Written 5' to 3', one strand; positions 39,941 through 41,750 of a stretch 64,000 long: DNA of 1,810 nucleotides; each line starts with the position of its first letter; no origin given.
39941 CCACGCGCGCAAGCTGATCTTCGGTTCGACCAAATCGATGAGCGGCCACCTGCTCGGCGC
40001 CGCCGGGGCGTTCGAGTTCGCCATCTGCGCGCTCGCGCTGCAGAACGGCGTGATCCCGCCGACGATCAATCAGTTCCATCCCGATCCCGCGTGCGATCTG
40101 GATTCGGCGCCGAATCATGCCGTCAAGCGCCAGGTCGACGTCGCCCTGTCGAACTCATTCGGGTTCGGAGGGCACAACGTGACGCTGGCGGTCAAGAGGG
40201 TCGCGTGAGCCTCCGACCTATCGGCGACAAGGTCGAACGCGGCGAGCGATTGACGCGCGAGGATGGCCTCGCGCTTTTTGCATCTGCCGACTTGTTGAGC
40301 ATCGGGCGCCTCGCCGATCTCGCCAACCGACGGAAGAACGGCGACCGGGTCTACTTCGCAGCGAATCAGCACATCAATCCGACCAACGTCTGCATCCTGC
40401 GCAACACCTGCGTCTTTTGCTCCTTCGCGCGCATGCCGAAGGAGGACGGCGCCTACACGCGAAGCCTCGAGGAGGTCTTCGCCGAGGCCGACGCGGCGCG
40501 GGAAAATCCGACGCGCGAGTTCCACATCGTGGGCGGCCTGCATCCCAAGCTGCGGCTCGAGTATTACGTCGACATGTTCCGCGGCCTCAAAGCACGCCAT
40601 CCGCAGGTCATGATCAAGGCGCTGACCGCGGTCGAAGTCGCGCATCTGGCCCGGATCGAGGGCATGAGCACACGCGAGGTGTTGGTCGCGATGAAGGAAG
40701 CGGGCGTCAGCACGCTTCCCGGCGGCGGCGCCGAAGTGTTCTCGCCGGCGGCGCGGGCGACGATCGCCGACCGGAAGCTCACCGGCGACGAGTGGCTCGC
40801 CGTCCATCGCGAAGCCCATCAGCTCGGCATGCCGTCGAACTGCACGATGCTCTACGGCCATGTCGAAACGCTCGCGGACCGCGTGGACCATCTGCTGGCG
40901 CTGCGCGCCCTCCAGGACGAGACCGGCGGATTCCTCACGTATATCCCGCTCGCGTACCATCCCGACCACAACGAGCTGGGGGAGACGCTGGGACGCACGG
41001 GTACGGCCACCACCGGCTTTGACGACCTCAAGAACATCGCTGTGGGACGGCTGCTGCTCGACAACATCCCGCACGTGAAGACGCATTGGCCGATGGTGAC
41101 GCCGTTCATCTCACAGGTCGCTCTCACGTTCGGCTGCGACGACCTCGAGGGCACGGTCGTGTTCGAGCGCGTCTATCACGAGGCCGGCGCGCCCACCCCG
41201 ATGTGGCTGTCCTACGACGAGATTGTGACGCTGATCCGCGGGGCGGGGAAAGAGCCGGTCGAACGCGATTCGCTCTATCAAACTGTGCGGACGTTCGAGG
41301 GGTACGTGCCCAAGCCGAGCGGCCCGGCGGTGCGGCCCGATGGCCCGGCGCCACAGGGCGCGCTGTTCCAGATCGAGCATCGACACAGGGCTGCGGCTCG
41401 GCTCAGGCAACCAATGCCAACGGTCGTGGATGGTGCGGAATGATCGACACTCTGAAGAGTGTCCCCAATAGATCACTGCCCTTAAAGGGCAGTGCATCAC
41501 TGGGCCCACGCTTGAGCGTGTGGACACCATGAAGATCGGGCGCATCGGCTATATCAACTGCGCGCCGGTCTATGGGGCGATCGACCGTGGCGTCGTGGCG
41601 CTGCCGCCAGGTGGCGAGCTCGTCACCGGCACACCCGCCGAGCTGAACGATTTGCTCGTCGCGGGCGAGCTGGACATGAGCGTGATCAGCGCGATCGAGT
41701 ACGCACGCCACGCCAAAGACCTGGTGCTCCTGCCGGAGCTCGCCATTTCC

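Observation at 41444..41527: Repeated ~84-nt three-hairpin element sitting right after a stop codon inside an operon (copy 1, mqnE|mqnA)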

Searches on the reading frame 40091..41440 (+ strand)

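Call 80: search_protein_families(library=ncbifam, proteins=[window:40091-41440:+], max_evalue=0.00001)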
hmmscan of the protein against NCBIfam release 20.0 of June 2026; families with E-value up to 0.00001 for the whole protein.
window:40091-41440:+ (450 aa): 12 families
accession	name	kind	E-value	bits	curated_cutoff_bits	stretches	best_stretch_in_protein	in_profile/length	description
TIGR03700.1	mena_SCO4494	equivalog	1.4e-138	461.7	434.55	1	44-399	1-351/351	aminofutalosine synthase MqnE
TIGR03699.1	menaquin_MqnC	equivalog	5.1e-103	344.5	428.1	1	52-398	1-341/342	cyclic dehypoxanthinyl futalosine synthase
TIGR00423.1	TIGR00423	subfamily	1e-96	323.9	260.25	1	87-398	1-309/310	CofH family radical SAM protein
NF006276.0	PRK08444.1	equivalog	1.7e-94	316.7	560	1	46-402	5-353/353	aminofutalosine synthase MqnE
NF005609.0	PRK07360.1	equivalog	3.9e-86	289.1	426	1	44-401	11-370/374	7,8-didemethyl-8-hydroxy-5-deazariboflavin synthase subunit CofH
TIGR03551.1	F420_cofH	equivalog_domain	3.1e-85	286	374.1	1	55-399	2-345/345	5-amino-6-(D-ribitylamino)uracil--L-tyrosine 4-hydroxyphenyl transferase CofH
NF006277.0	PRK08445.1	equivalog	1.5e-74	250.9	576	1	52-402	2-348/348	dehypoxanthine futalosine cyclase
NF006687.0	PRK09234.1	equivalog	2.2e-70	237.9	1018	1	46-400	484-838/849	bifunctional FO biosynthesis protein CofGH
NF004580.0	PRK05926.1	equivalog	5.5e-67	226.6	583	1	41-390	15-363/370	hypothetical protein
TIGR03957.1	rSAM_HmdB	equivalog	7.7e-09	35.2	320.9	0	56-129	3-79/317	5,10-methenyltetrahydromethanopterin hydrogenase cofactor biosynthesis protein HmdB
NF004884.0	PRK06245.1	equivalog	5.5e-07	28.8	209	1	81-398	5-313/340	7,8-didemethyl-8-hydroxy-5-deazariboflavin synthase subunit CofG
TIGR03550.1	F420_cofG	equivalog_domain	2.3e-06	27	213.35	1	91-396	4-304/322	7,8-didemethyl-8-hydroxy-5-deazariboflavin synthase CofG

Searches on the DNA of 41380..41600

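Call 76: search_rna_families(source=window, start=41380, end=41600, threshold=evalue, max_evalue=10)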
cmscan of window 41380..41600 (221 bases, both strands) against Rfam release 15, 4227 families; matches with E-value up to 10: 4.
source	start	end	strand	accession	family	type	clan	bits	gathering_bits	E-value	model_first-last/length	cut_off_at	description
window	41474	41494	-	RF04197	mir-9457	Gene; miRNA;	-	15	90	2.6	25-45/68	no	mir-9457 microRNA precursor family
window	41474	41494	+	RF04197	mir-9457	Gene; miRNA;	-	15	90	2.6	25-45/68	no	mir-9457 microRNA precursor family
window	41473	41506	+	RF02145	MEG8_1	Gene; lncRNA;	-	14.9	70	0.16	63-97/97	no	Maternally expressed 8 exon 1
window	41462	41494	-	RF02145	MEG8_1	Gene; lncRNA;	-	14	70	0.28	64-97/97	no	Maternally expressed 8 exon 1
